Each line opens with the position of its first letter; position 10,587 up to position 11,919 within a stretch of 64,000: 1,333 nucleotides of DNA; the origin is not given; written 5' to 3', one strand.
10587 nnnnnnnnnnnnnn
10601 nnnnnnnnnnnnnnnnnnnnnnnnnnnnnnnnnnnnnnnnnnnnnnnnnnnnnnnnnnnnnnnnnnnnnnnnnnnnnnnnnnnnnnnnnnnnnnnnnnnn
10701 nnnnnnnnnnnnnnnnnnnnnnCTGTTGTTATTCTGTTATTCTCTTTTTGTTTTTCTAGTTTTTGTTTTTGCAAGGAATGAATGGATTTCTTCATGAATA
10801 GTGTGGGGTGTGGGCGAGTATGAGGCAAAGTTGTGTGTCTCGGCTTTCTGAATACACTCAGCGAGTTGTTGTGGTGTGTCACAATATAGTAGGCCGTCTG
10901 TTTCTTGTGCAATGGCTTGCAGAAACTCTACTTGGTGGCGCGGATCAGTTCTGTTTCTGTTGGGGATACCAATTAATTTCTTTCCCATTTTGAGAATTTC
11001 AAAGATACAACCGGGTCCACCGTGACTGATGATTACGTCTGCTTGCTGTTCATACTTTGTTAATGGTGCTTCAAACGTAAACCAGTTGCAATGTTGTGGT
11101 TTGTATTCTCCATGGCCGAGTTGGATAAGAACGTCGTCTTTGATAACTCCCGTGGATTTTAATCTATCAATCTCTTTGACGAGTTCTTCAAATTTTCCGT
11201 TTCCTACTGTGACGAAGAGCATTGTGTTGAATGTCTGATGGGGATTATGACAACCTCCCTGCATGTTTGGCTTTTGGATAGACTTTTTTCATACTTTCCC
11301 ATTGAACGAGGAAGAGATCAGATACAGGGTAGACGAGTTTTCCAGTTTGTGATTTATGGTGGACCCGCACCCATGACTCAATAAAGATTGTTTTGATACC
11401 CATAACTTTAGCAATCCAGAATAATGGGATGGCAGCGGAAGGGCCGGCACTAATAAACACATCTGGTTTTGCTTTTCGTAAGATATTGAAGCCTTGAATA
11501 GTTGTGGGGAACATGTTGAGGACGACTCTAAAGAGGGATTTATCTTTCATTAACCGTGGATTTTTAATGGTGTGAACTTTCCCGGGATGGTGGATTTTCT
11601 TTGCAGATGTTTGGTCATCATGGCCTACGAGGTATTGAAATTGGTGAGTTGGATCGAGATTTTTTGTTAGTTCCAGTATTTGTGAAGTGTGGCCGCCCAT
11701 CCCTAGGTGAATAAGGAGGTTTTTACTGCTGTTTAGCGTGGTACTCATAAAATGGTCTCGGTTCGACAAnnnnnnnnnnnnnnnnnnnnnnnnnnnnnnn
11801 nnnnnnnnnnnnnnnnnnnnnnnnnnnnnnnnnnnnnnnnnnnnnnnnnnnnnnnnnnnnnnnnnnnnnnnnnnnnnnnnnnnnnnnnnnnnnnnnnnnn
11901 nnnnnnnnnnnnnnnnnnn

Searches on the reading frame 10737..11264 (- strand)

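Call 10: search_protein_families(library=pfam, proteins=[window:10737-11264:-], max_evalue=0.001)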
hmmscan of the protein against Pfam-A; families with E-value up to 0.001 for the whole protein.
window:10737-11264:- (175 aa): 1 family
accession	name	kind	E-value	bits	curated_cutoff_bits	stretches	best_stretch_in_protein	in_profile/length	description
PF04101.22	Glyco_tran_28_C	-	5.3e-16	59.5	22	1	15-152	1-151/166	Glycosyltransferase family 28 C-terminal domain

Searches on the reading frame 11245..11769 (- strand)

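Call 10: search_protein_families(library=pfam, proteins=[window:11245-11769:-], max_evalue=0.001)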
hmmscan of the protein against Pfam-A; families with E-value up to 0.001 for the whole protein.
window:11245-11769:- (174 aa): 2 families
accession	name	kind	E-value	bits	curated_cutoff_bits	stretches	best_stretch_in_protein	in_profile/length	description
PF08660.17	Alg14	-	7.7e-29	101.3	27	1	19-173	2-171/171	Oligosaccharide biosynthesis protein Alg14 like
PF03033.26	Glyco_transf_28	-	0.00027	21.5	26.2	1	20-135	4-122/139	Glycosyltransferase family 28 N-terminal domain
